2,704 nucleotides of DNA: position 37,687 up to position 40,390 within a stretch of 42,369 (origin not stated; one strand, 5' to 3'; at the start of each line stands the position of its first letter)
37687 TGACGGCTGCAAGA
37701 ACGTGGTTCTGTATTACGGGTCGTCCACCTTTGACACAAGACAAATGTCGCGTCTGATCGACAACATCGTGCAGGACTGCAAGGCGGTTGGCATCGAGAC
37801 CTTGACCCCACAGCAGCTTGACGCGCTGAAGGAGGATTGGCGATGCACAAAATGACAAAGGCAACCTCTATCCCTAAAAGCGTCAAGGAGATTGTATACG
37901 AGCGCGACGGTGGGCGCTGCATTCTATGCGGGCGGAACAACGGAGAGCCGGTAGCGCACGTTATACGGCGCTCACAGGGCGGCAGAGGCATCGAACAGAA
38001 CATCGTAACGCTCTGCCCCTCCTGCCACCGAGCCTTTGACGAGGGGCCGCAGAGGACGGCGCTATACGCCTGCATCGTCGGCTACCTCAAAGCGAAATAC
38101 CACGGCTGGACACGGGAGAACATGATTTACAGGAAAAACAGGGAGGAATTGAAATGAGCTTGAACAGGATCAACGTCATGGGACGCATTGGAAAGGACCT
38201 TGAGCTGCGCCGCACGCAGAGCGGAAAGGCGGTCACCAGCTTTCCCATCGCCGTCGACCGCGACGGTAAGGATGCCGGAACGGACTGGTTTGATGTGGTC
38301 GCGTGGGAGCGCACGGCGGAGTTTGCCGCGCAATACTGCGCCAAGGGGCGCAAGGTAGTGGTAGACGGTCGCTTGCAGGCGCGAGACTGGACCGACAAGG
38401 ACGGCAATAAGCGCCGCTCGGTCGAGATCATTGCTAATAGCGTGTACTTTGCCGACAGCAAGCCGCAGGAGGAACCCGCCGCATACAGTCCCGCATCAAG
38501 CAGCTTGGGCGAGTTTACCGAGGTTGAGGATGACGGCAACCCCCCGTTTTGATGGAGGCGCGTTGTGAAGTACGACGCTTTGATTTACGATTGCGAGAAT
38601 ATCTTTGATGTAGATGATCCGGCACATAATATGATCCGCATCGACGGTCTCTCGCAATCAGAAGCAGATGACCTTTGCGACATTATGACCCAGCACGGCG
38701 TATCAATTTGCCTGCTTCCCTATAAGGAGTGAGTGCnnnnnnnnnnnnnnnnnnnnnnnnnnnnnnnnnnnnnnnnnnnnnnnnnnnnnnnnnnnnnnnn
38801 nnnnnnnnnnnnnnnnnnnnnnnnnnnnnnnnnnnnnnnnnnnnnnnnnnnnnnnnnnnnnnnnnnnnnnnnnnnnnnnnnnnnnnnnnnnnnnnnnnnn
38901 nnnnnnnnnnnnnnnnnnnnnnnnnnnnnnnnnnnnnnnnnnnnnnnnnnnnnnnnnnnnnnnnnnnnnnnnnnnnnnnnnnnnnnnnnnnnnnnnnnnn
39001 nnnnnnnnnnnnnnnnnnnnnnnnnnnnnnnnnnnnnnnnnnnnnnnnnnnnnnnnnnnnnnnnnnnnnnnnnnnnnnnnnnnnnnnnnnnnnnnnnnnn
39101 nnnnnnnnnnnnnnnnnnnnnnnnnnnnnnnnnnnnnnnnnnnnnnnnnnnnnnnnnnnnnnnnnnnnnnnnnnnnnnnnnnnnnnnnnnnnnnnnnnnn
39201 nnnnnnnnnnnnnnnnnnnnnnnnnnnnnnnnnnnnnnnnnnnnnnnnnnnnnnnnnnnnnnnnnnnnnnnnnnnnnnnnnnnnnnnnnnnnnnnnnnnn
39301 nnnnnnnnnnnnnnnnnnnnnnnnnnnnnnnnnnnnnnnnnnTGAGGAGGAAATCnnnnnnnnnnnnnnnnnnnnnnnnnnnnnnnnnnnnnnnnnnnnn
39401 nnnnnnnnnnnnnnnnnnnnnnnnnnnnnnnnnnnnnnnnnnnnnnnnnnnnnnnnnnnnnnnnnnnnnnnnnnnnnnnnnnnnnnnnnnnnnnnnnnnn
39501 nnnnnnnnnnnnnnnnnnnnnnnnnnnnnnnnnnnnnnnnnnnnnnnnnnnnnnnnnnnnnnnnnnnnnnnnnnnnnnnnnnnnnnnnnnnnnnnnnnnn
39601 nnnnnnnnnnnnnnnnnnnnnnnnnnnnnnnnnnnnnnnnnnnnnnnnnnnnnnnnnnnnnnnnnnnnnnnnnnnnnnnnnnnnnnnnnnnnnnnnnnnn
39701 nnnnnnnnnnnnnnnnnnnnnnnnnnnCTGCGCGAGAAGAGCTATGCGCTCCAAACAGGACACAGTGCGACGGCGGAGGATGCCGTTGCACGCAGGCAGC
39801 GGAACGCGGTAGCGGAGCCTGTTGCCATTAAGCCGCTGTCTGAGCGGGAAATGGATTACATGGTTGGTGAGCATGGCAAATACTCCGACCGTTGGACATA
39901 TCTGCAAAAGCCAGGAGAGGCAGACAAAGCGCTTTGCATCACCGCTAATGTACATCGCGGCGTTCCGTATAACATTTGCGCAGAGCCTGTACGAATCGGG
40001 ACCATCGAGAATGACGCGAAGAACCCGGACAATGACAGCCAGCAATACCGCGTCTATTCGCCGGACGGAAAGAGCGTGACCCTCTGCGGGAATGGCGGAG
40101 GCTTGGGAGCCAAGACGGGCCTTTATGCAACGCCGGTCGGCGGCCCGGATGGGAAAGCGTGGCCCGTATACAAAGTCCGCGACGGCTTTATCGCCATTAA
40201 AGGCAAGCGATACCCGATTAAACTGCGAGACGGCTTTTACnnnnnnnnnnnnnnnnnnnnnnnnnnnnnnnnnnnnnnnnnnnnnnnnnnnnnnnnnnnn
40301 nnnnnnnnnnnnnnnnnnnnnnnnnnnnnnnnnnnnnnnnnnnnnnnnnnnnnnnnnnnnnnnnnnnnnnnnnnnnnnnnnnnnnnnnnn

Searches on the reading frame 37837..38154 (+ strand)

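Call 24: search_protein_families(library=pfam, proteins=[window:37837-38154:+], max_evalue=0.01)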
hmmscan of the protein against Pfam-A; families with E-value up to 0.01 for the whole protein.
window:37837-38154:+ (106 aa): 4 families
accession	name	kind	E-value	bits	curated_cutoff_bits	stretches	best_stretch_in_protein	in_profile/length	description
PF01844.29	HNH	-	3.8e-08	33.8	21.4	1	28-66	1-43/47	HNH endonuclease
PF14279.12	HNH_5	-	1.6e-06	28.4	27.5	1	28-67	1-43/56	HNH endonuclease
PF13391.12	HNH_2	-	0.00019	21.6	21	1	28-70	1-61/66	HNH endonuclease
PF24226.1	DUF7442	-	0.002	18.4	23.8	1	75-97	5-27/79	Phage membrane protein Family of unknown function (DUF7442)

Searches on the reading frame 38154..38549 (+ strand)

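Call 24: search_protein_families(library=pfam, proteins=[window:38154-38549:+], max_evalue=0.01)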
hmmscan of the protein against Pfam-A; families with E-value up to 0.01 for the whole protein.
window:38154-38549:+ (132 aa): 1 family
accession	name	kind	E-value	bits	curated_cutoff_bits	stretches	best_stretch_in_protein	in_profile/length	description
PF00436.31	SSB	-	1.8e-30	105.5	26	1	3-99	1-103/104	Single-strand binding protein family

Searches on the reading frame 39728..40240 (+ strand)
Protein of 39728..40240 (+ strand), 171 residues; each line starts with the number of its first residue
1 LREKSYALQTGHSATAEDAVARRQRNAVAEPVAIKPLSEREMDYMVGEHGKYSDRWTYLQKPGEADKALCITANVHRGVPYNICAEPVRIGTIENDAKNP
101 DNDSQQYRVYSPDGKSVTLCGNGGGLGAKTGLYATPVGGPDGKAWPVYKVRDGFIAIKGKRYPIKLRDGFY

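Call 62: search_dna_similar(query=window:39728-40240:+, collection=phages, mode=protein, max_rows=25, max_evalue=0.001)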
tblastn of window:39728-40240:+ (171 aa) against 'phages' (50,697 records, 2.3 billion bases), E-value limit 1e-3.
Records with a match: 2; places in all: 4; records where one place covers at least 80% of the query: 0.
Best place of each record, by identity: 60-80% 2.
By first word of the organism name: Bacteriophage 1; Phage 1.
By host as written in the record: - 2.
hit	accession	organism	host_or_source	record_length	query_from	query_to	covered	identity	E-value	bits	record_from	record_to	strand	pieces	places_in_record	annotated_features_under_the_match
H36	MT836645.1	Bacteriophage sp.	human fecal samples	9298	82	137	33%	73.2%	2e-8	58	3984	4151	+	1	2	record has no annotation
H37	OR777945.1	Phage nd4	-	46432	82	137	33%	73.2%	3e-8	57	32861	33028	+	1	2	hypothetical protein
